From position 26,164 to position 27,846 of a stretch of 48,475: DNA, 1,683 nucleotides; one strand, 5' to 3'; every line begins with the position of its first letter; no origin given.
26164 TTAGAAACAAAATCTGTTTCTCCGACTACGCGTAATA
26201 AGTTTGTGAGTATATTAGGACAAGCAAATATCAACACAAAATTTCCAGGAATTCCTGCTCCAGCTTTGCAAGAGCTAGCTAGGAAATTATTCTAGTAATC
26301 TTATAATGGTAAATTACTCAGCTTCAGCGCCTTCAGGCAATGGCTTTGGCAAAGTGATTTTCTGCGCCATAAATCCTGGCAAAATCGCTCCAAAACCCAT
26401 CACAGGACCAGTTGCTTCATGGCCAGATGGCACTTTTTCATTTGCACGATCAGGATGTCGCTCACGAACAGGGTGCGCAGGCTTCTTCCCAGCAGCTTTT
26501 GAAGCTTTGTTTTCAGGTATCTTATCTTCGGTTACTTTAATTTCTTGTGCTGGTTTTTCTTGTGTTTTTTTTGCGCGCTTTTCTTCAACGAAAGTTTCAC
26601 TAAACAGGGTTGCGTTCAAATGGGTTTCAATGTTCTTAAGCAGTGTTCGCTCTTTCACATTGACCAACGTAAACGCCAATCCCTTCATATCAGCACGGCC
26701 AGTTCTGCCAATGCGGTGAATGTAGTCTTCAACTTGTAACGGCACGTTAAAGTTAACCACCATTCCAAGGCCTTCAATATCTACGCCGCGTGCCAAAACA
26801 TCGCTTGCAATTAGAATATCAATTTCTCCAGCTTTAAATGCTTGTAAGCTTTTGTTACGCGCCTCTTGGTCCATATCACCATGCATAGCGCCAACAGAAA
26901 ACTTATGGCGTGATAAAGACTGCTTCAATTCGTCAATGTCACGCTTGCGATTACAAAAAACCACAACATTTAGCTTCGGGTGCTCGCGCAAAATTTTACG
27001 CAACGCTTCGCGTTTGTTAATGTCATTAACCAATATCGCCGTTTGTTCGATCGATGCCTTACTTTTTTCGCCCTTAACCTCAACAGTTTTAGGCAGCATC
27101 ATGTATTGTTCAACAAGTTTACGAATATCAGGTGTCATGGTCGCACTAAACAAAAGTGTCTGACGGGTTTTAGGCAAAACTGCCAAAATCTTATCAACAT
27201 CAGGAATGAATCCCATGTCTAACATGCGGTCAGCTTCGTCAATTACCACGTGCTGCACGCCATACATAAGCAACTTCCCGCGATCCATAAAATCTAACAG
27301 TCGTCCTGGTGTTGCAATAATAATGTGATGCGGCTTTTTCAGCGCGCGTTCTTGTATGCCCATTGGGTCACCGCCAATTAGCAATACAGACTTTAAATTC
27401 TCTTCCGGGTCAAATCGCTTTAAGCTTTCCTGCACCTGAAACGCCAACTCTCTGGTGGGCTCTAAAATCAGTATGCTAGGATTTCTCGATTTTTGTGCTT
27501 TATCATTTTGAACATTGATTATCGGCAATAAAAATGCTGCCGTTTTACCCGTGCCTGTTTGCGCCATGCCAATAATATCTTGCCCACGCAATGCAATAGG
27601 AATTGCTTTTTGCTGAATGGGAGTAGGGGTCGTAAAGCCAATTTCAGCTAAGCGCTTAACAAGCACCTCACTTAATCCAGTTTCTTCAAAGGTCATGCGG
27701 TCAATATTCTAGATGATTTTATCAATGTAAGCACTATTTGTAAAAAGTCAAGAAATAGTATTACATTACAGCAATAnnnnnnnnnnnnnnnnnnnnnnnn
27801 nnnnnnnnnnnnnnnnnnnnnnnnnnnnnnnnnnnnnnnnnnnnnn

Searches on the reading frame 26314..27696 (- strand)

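Call 94: search_protein_families(library=pfam, proteins=[window:26314-27696:-], max_evalue=0.0001)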
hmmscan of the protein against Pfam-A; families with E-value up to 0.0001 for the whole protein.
window:26314-27696:- (460 aa): 3 families
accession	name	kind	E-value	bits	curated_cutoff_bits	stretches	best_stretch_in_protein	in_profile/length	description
PF00270.35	DEAD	-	1.2e-47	162.2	26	1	25-193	1-166/167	DEAD/DEAH box helicase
PF00271.37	Helicase_C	-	1.7e-31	109.2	23.5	1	228-335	2-109/110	Helicase conserved C-terminal domain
PF04851.21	ResIII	-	9.7e-07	29.3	22.5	1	43-187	28-162/164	Type III restriction enzyme, res subunit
